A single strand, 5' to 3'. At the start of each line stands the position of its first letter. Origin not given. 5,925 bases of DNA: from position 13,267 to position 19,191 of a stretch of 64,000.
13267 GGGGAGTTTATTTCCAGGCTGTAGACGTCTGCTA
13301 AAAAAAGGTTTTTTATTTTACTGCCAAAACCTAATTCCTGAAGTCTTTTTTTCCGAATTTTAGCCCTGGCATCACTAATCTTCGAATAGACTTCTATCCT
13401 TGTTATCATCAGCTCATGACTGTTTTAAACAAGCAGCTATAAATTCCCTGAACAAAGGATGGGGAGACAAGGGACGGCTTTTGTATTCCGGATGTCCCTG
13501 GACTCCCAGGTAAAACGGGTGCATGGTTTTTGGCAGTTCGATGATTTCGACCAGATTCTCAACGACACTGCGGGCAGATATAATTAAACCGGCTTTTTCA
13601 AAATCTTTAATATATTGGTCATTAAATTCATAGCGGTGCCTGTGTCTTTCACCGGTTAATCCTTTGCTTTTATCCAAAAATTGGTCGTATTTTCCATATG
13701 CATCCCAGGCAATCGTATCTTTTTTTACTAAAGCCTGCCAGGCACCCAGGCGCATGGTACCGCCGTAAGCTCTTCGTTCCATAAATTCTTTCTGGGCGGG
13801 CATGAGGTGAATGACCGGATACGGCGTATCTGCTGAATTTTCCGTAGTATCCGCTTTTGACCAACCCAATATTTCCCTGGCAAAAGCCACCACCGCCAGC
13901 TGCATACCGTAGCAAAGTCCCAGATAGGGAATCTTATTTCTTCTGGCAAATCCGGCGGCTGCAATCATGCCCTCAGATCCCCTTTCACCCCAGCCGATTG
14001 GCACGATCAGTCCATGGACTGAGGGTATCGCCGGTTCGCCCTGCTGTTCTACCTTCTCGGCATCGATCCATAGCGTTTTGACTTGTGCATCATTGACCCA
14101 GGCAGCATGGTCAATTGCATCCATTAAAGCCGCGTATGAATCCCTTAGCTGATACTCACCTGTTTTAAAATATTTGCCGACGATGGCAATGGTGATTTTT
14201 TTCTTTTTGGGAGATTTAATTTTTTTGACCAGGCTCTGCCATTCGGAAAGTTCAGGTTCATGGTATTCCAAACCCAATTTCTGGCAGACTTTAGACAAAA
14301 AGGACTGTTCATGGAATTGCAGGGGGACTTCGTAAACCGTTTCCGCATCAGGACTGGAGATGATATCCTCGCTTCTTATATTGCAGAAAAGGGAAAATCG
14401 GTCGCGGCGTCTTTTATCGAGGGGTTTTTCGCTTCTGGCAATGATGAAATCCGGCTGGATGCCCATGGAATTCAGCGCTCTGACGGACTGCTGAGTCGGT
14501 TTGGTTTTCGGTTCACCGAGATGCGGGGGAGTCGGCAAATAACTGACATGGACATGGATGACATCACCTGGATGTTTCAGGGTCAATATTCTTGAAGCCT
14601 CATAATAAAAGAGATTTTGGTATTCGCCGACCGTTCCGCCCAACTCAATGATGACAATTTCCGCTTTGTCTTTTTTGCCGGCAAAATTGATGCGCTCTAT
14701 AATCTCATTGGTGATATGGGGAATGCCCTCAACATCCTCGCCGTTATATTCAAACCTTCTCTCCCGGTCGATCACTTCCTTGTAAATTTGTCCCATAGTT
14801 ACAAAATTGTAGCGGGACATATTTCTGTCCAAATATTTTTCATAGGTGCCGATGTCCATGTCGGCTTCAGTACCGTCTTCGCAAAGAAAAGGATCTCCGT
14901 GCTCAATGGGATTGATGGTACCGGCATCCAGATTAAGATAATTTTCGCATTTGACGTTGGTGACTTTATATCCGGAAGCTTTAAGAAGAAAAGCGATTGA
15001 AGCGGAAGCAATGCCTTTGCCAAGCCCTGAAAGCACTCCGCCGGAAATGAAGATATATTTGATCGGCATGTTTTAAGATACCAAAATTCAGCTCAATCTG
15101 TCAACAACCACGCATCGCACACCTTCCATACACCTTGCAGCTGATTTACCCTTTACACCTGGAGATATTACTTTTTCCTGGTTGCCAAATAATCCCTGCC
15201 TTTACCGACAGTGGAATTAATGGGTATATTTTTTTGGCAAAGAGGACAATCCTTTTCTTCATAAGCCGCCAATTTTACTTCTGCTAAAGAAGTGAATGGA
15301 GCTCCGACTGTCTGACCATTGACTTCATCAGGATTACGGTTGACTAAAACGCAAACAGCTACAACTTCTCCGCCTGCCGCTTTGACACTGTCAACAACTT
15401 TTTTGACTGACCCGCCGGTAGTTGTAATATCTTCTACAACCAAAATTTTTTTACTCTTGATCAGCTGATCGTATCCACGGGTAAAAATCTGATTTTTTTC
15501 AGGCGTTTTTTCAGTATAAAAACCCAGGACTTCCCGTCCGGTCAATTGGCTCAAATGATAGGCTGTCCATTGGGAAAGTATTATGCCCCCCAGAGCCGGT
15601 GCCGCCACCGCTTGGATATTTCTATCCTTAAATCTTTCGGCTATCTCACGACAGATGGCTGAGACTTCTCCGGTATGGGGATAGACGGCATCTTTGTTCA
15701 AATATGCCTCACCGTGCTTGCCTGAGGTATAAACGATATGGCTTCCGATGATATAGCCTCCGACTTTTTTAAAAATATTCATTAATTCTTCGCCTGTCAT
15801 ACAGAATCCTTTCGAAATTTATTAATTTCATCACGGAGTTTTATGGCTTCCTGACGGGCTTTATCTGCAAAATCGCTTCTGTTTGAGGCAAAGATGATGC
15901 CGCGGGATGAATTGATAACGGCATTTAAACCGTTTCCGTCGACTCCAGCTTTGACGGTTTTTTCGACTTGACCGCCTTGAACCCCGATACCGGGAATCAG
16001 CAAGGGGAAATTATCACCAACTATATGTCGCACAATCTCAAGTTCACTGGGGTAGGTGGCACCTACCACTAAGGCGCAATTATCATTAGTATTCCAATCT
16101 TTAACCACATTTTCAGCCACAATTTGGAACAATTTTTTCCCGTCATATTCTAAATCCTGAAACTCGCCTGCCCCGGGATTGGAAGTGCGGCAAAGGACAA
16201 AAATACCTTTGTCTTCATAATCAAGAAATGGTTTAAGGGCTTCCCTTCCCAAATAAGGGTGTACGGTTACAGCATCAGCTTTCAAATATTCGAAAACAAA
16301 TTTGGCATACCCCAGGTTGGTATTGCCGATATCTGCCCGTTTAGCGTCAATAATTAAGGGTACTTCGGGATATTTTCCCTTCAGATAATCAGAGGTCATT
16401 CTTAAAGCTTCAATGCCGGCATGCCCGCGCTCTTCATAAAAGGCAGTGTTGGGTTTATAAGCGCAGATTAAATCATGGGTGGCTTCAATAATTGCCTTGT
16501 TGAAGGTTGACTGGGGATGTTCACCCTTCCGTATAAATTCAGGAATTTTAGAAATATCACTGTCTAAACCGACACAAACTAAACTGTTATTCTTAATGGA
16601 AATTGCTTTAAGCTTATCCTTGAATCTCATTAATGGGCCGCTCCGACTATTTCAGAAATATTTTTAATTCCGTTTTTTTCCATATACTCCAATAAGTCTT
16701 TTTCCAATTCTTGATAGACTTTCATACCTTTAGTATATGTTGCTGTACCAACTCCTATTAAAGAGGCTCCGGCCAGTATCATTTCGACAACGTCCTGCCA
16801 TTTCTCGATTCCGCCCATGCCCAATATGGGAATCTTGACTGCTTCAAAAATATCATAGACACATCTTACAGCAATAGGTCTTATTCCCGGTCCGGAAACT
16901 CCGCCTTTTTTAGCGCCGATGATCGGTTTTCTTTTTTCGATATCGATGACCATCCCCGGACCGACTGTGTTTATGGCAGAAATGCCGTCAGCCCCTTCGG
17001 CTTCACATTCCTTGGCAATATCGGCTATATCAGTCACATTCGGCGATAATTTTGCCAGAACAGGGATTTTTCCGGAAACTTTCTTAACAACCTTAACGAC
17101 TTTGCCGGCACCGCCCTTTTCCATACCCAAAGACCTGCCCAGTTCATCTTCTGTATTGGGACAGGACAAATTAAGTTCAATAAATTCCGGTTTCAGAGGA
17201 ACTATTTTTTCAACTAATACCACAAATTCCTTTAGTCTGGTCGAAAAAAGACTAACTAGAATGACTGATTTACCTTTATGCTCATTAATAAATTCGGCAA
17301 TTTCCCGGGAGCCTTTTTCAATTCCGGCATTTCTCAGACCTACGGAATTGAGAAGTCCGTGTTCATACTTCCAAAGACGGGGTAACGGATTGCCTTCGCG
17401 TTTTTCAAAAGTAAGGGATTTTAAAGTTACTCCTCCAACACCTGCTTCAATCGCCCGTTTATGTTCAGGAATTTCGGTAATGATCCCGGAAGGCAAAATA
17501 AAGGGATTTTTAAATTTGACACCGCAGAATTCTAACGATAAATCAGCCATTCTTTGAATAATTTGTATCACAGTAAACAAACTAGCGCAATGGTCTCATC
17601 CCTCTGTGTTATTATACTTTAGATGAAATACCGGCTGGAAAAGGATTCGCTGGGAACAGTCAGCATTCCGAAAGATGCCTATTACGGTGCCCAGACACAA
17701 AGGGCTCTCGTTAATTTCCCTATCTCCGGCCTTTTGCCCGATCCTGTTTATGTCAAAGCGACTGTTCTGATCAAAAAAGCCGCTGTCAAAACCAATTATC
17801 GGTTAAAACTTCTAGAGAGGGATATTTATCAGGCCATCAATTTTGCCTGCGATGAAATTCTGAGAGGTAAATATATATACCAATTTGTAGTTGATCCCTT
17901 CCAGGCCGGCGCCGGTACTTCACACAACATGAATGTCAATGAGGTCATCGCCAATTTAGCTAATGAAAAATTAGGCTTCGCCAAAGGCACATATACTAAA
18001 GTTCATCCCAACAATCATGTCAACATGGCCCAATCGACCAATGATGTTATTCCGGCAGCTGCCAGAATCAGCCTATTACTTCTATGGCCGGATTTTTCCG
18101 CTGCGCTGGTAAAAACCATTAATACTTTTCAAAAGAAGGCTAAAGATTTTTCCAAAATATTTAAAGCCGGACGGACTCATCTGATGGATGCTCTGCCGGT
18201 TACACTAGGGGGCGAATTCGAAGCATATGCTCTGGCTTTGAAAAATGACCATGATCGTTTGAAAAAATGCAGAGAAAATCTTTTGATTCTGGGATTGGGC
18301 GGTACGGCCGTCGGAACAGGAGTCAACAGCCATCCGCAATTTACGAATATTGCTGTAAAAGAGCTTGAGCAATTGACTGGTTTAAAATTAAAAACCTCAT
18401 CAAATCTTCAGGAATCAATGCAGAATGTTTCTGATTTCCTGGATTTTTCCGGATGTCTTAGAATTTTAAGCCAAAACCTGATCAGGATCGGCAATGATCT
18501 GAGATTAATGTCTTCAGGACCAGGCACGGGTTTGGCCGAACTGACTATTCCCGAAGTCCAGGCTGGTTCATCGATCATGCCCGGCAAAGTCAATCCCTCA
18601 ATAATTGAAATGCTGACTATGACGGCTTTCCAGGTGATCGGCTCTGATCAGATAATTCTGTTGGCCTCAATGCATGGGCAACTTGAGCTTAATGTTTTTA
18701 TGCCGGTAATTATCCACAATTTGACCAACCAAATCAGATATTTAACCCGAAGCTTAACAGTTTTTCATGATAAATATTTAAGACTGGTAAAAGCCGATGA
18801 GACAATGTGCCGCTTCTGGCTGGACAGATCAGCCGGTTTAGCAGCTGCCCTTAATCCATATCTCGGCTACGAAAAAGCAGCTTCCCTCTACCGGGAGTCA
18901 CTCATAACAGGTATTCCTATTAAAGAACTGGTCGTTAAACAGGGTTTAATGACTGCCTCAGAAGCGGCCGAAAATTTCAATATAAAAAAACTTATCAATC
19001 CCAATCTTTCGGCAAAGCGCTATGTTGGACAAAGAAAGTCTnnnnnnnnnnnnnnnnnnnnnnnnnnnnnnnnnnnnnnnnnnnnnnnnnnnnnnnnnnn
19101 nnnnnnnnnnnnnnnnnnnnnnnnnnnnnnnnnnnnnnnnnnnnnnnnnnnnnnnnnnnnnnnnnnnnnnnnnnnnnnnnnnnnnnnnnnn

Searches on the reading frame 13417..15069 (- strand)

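Call 8: search_protein_families(library=pfam, proteins=[window:13417-15069:-], max_evalue=0.001)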
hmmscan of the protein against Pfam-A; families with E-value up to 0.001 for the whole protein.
window:13417-15069:- (551 aa): 3 families
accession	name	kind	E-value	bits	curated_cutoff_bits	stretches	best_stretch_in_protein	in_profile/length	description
PF06418.20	CTP_synth_N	-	1.7e-96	323.1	26.1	1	4-267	1-265/265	CTP synthase N-terminus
PF00117.34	GATase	-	6.1e-26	91.7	22.8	1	308-545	2-189/190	Glutamine amidotransferase class-I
PF07722.19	Peptidase_C26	-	7.5e-05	23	20.5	0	485-528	179-219/219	Peptidase C26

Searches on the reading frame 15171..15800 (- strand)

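Call 8: search_protein_families(library=pfam, proteins=[window:15171-15800:-], max_evalue=0.001)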
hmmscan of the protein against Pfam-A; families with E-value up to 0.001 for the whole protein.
window:15171-15800:- (210 aa): 1 family
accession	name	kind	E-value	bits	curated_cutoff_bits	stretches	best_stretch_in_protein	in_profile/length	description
PF00156.33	Pribosyltran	-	1.5e-11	44.3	26.3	1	44-159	10-130/158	Phosphoribosyl transferase domain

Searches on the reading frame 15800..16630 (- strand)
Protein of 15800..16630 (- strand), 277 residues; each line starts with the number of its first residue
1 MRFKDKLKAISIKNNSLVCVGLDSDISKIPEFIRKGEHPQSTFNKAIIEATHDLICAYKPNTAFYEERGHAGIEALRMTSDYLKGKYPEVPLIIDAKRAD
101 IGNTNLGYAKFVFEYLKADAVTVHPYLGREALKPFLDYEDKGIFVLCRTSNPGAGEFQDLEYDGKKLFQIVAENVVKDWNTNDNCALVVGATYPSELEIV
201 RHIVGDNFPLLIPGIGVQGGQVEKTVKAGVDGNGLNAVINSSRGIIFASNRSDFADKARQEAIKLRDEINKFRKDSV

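Call 8: search_protein_families(library=pfam, proteins=[window:15800-16630:-], max_evalue=0.001)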
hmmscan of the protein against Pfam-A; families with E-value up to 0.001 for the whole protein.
window:15800-16630:- (277 aa): 1 family
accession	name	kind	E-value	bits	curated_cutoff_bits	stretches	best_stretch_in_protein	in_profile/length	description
PF00215.30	OMPdecase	-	4e-29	102.5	27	1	17-252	2-215/221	Orotidine 5'-phosphate decarboxylase / HUMPS family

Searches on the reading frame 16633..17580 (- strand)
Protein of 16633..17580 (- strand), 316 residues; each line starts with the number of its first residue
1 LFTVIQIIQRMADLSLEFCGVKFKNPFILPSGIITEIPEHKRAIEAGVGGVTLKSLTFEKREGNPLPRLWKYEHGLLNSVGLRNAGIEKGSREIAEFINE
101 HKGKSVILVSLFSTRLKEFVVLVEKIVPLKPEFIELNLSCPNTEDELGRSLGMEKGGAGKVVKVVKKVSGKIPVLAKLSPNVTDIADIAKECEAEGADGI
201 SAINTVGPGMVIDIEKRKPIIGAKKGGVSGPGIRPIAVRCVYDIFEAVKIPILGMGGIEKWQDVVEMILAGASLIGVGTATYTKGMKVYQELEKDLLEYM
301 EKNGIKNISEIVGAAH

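Call 8: search_protein_families(library=pfam, proteins=[window:16633-17580:-], max_evalue=0.001)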
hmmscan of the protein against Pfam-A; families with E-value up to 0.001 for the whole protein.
window:16633-17580:- (316 aa): 2 families
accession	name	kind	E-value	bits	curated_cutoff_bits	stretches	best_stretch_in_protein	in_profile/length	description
PF01180.27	DHO_dh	-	2.4e-69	234.2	27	1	14-300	2-291/291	Dihydroorotate dehydrogenase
PF03060.21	NMO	-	0.00017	21.5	28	1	222-280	164-224/331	Nitronate monooxygenase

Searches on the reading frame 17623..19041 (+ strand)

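Call 8: search_protein_families(library=pfam, proteins=[window:17623-19041:+], max_evalue=0.001)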
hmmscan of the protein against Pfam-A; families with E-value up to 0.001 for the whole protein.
window:17623-19041:+ (473 aa): 2 families
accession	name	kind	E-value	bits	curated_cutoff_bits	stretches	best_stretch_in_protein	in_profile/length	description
PF00206.25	Lyase_1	-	8.4e-86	288.6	27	1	11-340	1-312/312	Lyase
PF10415.14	FumaraseC_C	-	7.8e-13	49.1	32.5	1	406-458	1-53/54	Fumarase C C-terminus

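Call 82: search_protein_families(library=ncbifam, proteins=[window:17623-19041:+], max_evalue=0.001)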
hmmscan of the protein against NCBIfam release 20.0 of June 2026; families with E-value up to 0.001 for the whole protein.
window:17623-19041:+ (473 aa): 19 families
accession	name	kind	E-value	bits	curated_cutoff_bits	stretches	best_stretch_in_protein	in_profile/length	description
NF008909.0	PRK12273.1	subfamily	5.4e-175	582.8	510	1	1-467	3-471/474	aspartate ammonia-lyase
TIGR00839.1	aspA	equivalog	1.7e-147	492.2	681.2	1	4-467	1-466/468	aspartate ammonia-lyase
NF011092.0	PRK14515.1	subfamily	3e-133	445.2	876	1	3-448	11-456/479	aspartate ammonia-lyase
TIGR00979.1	fumC_II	equivalog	1.5e-131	439.4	664.75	1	3-450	1-449/458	class II fumarate hydratase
NF009089.0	PRK12425.1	equivalog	7.8e-108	361.3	840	1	4-450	3-450/464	class II fumarate hydratase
TIGR00928.1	purB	equivalog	2.2e-18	66.3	326.2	1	132-332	90-284/436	adenylosuccinate lyase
TIGR00838.1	argH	equivalog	4.4e-15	55.6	279.5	1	132-345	100-304/455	argininosuccinate lyase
NF006554.0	PRK09053.1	equivalog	1.2e-14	54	595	1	130-338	100-301/453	3-carboxy-cis,cis-muconate cycloisomerase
NF004631.0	PRK05975.1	equivalog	1.3e-14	54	371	1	131-333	100-290/352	3-carboxy-cis,cis-muconate cycloisomerase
TIGR02426.1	protocat_pcaB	equivalog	6.4e-14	51.6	355.75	1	140-339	100-289/338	3-carboxy-cis,cis-muconate cycloisomerase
NF002563.0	PRK02186.1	subfamily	5e-12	44.9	625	1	133-348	510-716/890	argininosuccinate lyase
NF008964.0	PRK12308.1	equivalog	6e-11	41.4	657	1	160-344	130-305/624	argininosuccinate lyase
NF006500.1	PRK08937.2-4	subfamily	1e-10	41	626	1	132-352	100-312/448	adenylosuccinate lyase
NF052536.2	CoM_syn_XcbD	exception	1.1e-08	34.3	600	1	160-345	128-305/443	3-sulfopropionylcysteine synthase XcbD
NF005000.0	PRK06389.1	equivalog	3.2e-08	33.1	388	1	178-383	142-337/434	argininosuccinate lyase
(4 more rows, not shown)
